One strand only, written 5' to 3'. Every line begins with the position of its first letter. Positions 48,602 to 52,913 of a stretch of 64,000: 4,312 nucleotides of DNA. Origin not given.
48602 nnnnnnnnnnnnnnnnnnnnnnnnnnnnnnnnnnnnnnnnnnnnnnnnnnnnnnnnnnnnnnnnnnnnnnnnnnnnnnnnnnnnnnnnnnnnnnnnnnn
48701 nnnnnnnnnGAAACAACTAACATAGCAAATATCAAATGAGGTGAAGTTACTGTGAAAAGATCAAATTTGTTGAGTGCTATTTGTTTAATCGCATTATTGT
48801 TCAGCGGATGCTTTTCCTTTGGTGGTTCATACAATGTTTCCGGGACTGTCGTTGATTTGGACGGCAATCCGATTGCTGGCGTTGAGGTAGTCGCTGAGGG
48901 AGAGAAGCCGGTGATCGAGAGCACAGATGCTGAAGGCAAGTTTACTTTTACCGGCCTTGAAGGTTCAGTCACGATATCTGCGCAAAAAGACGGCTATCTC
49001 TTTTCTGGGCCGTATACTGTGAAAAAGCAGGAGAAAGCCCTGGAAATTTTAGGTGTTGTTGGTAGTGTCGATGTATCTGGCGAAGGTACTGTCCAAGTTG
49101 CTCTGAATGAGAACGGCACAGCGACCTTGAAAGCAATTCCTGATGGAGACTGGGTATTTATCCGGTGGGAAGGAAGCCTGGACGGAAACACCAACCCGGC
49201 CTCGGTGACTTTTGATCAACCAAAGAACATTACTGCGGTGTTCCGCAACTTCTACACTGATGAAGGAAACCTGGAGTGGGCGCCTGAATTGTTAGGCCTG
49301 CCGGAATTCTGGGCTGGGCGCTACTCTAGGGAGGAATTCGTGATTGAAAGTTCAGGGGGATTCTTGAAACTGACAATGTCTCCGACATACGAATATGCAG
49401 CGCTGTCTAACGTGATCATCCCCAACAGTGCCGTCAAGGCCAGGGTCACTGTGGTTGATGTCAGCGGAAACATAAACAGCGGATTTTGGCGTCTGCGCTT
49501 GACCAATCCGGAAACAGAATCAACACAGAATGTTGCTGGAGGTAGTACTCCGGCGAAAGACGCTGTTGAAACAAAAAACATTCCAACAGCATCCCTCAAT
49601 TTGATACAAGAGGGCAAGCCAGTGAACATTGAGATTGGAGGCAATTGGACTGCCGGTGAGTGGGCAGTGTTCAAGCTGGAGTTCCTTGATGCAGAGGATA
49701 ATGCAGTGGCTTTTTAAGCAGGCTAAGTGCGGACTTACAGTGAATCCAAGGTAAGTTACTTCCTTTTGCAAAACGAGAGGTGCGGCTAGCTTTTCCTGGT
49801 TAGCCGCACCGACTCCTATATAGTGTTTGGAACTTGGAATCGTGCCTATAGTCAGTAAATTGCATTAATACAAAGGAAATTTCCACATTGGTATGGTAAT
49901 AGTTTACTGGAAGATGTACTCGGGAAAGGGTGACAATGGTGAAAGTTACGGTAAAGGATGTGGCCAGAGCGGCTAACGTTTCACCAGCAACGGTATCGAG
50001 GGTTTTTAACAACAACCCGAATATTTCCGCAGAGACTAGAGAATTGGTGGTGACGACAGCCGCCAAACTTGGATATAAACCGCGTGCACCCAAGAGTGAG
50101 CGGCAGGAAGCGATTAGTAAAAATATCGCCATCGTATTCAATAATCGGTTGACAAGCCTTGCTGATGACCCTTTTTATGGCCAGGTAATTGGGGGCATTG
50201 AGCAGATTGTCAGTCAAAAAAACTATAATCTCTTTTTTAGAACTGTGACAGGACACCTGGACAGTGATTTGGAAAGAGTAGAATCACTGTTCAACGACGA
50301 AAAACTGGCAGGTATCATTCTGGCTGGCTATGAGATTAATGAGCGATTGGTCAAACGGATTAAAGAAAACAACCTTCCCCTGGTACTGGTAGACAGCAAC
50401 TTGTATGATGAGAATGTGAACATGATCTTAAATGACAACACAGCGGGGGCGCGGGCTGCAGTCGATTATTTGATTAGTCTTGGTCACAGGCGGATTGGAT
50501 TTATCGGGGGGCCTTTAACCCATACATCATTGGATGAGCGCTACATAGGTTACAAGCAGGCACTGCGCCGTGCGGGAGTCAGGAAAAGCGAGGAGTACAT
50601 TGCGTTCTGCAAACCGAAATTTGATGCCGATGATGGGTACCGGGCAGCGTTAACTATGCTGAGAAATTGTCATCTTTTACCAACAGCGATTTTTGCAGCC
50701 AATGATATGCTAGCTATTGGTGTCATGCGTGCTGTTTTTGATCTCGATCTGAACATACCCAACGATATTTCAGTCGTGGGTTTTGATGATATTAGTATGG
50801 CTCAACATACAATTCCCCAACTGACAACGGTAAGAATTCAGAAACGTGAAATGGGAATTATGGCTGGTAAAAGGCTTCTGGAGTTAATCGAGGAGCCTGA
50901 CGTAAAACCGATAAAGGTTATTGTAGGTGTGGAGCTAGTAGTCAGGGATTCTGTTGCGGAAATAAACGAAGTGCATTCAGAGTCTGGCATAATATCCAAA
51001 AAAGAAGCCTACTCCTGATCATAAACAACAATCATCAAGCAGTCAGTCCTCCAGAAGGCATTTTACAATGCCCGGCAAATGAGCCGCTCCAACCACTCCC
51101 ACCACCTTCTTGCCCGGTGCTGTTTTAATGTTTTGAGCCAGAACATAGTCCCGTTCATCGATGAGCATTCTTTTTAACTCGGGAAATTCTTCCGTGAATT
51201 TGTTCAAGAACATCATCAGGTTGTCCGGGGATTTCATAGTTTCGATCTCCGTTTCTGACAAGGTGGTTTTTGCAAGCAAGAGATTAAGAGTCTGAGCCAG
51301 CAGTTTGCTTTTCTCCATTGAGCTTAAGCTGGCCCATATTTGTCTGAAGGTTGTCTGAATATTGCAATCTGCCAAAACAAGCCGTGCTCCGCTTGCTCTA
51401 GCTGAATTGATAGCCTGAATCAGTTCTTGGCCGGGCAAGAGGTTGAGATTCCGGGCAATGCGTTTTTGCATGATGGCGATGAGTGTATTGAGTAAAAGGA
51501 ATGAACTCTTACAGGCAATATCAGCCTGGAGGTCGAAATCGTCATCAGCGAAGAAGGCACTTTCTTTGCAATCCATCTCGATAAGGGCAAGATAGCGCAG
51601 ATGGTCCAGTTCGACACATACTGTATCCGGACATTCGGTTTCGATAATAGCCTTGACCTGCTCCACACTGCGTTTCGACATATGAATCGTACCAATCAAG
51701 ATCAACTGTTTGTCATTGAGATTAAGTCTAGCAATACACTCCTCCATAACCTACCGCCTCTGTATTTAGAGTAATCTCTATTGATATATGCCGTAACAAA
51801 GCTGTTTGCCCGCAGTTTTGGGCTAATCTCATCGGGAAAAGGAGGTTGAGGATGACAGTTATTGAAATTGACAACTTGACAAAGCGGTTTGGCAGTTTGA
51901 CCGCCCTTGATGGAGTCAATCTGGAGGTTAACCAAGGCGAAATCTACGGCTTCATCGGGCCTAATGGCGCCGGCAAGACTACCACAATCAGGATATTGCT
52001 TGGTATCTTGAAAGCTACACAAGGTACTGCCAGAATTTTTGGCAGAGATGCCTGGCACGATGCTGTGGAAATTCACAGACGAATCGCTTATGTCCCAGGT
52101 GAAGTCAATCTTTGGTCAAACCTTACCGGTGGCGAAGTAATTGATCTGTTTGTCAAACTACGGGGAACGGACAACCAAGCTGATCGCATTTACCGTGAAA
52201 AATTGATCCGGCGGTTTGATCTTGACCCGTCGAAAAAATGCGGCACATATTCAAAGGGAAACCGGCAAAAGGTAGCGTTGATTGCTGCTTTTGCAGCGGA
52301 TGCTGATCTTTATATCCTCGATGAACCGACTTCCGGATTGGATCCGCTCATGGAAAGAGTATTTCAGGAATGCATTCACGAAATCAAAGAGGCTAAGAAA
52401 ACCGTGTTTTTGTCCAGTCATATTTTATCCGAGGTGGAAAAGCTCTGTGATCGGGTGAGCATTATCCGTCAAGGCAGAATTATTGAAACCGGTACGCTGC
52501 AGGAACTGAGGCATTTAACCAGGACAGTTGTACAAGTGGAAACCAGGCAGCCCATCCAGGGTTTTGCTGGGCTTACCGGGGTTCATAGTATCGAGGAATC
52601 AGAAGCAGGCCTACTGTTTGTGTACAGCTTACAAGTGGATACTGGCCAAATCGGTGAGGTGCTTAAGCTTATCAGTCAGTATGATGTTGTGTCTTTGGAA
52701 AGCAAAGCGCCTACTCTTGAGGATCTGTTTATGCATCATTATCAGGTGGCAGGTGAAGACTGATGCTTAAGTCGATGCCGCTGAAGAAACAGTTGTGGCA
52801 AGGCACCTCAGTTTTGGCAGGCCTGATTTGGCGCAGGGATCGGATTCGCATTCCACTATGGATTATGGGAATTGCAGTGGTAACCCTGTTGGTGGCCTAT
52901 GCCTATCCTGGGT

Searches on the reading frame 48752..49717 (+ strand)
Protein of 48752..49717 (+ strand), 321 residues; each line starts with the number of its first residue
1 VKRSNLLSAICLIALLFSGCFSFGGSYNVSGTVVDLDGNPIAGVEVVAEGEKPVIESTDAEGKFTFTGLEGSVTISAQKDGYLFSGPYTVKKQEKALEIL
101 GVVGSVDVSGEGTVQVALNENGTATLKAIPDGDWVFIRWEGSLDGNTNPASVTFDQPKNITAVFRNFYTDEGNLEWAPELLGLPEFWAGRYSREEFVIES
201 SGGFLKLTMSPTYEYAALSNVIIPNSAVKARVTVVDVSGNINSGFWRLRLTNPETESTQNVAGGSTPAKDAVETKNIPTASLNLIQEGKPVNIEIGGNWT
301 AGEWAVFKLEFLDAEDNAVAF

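Call 23: search_protein_families(library=pfam, proteins=[window:48752-49717:+], max_evalue=0.0001)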
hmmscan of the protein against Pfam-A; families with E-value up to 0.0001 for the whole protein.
window:48752-49717:+ (321 aa): 3 families
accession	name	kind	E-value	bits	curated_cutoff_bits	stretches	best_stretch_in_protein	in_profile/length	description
PF13620.12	CarboxypepD_reg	-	1e-09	39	32.3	1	29-83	2-60/82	Carboxypeptidase regulatory-like domain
PF18998.6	Flg_new_2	-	3.2e-06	27.5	23.6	1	110-165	11-70/73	Divergent InlB B-repeat domain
PF13715.12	CarbopepD_reg_2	-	6.7e-06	26.5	32.2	1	29-83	1-56/88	CarboxypepD_reg-like domain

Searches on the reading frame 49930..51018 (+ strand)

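Call 23: search_protein_families(library=pfam, proteins=[window:49930-51018:+], max_evalue=0.0001)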
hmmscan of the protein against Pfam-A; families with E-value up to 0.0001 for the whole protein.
window:49930-51018:+ (362 aa): 4 families
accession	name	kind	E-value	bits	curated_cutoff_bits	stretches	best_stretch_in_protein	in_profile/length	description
PF13377.12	Peripla_BP_3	-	5.7e-38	131.1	26.5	1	178-342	1-167/167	Periplasmic binding protein-like domain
PF00532.27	Peripla_BP_1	-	2.1e-25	90.2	22.2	1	79-325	12-270/281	Periplasmic binding proteins and sugar binding domain of LacI family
PF00356.27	LacI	-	7.9e-16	58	27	1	7-51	1-45/46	Bacterial regulatory proteins, lacI family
PF13407.12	Peripla_BP_4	-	2.2e-12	47.5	35.1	1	78-291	8-222/258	Periplasmic binding protein domain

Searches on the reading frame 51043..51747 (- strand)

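Call 23: search_protein_families(library=pfam, proteins=[window:51043-51747:-], max_evalue=0.0001)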
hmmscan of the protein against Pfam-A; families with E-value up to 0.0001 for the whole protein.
window:51043-51747:- (234 aa): 1 family
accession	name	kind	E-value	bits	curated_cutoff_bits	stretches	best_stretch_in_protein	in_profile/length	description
PF01963.22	TraB_PrgY_gumN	-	2.4e-25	90.3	26.8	1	9-229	6-249/263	TraB/PrgY/gumN family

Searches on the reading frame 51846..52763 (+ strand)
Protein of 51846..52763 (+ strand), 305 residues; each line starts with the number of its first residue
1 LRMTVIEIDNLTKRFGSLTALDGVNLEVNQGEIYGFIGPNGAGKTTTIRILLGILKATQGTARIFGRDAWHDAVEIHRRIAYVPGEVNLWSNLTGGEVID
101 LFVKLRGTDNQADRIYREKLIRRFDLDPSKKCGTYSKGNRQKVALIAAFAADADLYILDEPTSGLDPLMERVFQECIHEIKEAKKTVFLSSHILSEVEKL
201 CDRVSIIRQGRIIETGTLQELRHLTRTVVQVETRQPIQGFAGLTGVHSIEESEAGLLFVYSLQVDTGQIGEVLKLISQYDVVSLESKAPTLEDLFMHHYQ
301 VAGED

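Call 23: search_protein_families(library=pfam, proteins=[window:51846-52763:+], max_evalue=0.0001)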
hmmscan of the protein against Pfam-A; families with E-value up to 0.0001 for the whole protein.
window:51846-52763:+ (305 aa): 3 families
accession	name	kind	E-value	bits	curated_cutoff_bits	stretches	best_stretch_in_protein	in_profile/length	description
PF00005.33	ABC_tran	-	4.7e-27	95.7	25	1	21-163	1-137/137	ABC transporter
PF13304.12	AAA_21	-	1.4e-13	52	27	1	135-195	238-301/304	AAA domain, putative AbiEii toxin, Type IV TA system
PF13732.12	DrrA1-3_C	-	1.5e-07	32.5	27.4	1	216-298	1-80/81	ATP-binding protein DrrA1-3-like, C-terminal domain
